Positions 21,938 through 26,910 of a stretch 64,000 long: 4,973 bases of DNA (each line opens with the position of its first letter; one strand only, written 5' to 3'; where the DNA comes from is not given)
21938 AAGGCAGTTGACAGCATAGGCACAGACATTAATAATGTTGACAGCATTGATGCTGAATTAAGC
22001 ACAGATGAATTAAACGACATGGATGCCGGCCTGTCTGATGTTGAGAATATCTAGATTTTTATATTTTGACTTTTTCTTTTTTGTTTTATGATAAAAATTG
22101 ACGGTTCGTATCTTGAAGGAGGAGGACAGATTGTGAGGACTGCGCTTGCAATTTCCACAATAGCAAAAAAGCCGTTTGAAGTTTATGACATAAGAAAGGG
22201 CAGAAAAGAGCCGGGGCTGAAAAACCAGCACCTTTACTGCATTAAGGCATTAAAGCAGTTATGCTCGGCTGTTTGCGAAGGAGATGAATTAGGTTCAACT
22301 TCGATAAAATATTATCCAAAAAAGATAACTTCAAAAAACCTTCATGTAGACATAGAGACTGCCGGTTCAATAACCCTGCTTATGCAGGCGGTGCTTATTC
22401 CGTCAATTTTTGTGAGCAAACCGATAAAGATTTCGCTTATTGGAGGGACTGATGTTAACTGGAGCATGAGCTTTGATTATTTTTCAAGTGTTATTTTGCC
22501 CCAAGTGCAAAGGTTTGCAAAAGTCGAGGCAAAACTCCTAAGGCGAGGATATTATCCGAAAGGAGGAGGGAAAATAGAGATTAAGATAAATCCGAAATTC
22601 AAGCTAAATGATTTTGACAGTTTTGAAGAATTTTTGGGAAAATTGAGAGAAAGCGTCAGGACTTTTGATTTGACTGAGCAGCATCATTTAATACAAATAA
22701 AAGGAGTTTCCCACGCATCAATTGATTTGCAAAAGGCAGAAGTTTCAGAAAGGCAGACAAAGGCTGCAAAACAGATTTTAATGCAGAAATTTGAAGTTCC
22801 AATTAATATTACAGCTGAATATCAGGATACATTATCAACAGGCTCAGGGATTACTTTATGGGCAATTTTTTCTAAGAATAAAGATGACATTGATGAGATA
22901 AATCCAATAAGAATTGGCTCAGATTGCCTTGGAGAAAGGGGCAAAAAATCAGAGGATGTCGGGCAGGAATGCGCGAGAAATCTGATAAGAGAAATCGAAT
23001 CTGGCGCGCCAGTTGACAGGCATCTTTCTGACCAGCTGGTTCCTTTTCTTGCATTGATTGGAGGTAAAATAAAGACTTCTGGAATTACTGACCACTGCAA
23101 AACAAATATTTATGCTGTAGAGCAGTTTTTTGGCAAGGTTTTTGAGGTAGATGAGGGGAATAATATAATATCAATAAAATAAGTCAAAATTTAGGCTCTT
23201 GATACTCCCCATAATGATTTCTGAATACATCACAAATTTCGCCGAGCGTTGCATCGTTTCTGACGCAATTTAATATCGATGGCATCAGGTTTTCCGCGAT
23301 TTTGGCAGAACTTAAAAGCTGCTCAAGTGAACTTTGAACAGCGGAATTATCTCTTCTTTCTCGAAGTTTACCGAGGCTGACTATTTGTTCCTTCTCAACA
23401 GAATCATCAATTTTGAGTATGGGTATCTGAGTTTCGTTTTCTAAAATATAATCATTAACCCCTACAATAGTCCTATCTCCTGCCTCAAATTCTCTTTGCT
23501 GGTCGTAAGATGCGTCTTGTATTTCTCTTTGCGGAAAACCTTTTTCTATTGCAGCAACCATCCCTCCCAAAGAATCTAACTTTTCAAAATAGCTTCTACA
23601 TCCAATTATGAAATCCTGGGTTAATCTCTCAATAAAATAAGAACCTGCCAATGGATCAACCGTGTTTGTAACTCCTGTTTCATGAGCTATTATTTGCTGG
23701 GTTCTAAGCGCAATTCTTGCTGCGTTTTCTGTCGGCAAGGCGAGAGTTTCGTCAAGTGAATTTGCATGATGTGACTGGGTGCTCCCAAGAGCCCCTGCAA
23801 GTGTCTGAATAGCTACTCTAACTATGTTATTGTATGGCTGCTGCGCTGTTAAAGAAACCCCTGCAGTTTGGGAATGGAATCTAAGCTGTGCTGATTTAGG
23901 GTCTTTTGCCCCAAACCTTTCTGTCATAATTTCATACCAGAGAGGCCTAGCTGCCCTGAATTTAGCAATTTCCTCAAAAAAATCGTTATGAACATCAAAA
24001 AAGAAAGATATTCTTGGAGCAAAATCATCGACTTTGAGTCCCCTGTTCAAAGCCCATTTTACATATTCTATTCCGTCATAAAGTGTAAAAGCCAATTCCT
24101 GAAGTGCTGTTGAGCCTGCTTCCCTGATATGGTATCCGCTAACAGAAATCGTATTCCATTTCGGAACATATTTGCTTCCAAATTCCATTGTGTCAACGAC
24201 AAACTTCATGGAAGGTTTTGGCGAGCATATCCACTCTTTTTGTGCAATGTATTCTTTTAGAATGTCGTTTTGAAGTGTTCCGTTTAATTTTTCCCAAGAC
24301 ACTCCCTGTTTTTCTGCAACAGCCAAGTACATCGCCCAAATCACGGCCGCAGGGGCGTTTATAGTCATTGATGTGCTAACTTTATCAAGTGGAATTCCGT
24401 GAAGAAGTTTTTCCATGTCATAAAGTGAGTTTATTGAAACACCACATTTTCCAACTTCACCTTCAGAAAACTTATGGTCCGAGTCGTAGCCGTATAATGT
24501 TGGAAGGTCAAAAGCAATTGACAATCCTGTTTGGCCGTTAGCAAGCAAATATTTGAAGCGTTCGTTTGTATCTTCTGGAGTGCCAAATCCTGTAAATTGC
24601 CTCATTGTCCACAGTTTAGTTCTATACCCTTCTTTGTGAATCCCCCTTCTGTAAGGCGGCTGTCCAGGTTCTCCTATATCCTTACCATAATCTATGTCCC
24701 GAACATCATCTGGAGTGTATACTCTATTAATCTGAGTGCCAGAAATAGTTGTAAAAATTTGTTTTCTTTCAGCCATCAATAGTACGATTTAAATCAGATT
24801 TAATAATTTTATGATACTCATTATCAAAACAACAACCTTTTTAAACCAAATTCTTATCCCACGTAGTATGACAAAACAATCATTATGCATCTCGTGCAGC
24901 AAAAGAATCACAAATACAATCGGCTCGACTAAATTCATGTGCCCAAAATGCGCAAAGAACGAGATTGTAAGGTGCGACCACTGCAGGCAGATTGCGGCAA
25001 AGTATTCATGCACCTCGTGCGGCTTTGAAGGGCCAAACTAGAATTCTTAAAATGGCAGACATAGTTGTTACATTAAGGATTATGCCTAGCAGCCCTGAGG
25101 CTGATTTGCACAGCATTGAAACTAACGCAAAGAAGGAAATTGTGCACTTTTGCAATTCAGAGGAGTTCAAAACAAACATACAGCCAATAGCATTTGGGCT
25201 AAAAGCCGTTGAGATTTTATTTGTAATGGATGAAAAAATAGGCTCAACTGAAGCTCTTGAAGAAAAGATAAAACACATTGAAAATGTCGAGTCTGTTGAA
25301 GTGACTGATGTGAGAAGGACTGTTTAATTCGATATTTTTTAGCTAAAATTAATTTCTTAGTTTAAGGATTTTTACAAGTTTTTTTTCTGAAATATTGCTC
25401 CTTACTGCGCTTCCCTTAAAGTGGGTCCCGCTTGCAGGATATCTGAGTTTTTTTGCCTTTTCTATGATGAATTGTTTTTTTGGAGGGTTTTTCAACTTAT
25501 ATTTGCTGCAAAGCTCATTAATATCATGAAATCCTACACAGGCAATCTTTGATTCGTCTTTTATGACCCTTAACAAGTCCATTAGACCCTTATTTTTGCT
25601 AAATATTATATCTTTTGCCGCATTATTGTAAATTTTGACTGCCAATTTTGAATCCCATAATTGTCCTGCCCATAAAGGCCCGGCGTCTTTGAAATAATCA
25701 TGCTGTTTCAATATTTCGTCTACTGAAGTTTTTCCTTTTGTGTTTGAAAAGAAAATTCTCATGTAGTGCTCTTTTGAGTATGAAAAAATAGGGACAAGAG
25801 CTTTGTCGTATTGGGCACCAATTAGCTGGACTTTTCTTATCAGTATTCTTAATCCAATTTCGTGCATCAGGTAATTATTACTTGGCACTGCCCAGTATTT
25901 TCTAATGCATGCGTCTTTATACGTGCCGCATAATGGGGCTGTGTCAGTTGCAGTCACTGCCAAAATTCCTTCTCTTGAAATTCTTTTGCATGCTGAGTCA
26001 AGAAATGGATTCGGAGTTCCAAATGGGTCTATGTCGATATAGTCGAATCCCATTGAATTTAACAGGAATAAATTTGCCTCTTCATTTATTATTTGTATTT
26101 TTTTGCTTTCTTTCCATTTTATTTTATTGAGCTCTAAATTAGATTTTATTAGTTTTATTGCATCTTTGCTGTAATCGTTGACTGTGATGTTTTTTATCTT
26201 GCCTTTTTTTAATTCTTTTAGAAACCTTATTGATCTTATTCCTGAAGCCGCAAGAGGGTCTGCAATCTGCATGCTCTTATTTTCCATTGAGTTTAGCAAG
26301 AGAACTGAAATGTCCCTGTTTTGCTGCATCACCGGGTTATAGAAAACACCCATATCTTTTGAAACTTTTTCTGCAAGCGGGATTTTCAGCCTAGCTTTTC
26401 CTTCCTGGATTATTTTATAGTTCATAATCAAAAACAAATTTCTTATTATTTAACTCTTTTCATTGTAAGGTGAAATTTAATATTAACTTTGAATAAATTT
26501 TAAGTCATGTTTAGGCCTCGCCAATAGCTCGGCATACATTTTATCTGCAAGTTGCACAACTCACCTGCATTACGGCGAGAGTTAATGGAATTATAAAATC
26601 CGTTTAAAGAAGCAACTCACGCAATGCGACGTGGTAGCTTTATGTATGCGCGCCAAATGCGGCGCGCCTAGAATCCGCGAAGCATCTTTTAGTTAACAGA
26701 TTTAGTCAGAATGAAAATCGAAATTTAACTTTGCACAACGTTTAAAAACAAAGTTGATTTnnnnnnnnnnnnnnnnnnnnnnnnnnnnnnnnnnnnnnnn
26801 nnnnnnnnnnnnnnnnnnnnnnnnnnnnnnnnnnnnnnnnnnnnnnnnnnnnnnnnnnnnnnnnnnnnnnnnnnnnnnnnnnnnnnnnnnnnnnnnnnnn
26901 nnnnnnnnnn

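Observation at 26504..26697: Family of GC-rich multi-hairpin intergenic elements at 7 or more loci, with stem covariation and conserved loops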

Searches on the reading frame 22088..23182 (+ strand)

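Call 35: search_protein_families(library=pfam, proteins=[window:22088-23182:+], max_evalue=0.00001)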
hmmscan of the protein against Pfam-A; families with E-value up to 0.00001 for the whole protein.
window:22088-23182:+ (364 aa): 2 families
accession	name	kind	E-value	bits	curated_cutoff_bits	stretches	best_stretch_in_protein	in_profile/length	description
PF01137.26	RTC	-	9e-75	251.1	27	1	8-354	1-221/221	RNA 3'-terminal phosphate cyclase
PF05189.18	RTC_insert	-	2.7e-15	57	23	1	198-304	3-102/102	RNA 3'-terminal phosphate cyclase (RTC), insert domain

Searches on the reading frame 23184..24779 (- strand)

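Call 35: search_protein_families(library=pfam, proteins=[window:23184-24779:-], max_evalue=0.00001)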
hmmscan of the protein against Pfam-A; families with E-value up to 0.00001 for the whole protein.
window:23184-24779:- (531 aa): 1 family
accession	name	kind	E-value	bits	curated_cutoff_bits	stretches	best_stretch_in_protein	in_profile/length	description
PF01642.28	MM_CoA_mutase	-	5.5e-217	721.8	22.1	1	11-524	2-512/512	Methylmalonyl-CoA mutase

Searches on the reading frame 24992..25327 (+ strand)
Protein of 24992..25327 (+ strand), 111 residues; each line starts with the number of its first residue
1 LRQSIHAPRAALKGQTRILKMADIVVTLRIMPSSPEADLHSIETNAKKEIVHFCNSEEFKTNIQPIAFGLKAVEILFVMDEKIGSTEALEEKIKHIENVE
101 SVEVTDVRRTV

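Call 36: search_protein_families(library=pfam, proteins=[window:24992-25327:+], max_evalue=0.00001)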
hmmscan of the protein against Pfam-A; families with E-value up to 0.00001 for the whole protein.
window:24992-25327:+ (111 aa): 1 family
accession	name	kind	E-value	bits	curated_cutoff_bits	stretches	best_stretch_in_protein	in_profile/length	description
PF00736.24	EF1_GNE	-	2e-18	66.7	20.8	1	26-109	2-87/88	EF-1 guanine nucleotide exchange domain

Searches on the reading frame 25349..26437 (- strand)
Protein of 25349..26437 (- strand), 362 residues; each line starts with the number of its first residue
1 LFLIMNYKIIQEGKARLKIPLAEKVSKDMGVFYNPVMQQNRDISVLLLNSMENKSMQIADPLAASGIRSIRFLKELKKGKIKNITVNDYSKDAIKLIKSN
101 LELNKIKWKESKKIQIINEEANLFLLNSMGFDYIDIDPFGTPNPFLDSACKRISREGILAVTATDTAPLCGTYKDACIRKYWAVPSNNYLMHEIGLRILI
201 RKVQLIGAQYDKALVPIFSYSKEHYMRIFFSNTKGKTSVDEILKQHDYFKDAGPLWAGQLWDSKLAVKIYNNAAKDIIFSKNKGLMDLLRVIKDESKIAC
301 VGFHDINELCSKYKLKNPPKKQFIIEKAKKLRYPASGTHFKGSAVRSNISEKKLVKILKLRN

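Call 15: search_protein_families(library=pfam, proteins=[window:25349-26437:-])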
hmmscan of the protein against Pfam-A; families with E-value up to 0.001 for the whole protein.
window:25349-26437:- (362 aa): 1 family
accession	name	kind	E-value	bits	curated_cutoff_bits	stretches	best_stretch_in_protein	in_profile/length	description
PF02005.22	TRM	-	8.5e-100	335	27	2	13-249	1-239/376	N2,N2-dimethylguanosine tRNA methyltransferase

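Call 83: find_encoding_contigs(protein=window:25349-26425:-, flank=2500, max_places=10)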
Protein window:25349-26425:- (358 aa): 1 contig read that carries it; 1 place shown.
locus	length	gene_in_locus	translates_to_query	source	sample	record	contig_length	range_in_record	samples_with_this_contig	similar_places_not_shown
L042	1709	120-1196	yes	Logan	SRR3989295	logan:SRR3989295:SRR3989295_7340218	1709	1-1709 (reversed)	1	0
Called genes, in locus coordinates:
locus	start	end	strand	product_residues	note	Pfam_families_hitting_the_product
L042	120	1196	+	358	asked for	PF02005:TRM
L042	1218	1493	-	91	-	PF00736:EF1_GNE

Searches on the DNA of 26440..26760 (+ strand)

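Call 29: search_rna_families(source=window, start=26440, end=26760, threshold=evalue, max_evalue=10)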
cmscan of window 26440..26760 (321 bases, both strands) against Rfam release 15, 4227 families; matches with E-value up to 10: 0.
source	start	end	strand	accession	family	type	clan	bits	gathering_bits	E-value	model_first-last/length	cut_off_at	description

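Call 107: search_dna_similar(query=window:26490-26705:+, collection=plasmids, mode=distant, max_evalue=0.001)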
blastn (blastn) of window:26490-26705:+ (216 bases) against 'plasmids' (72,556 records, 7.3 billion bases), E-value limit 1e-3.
No match.

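Call 108: search_dna_similar(query=window:26490-26705:+, collection=phages, mode=distant, max_evalue=0.001)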
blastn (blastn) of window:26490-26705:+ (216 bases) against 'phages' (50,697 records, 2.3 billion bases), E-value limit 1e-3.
No match.
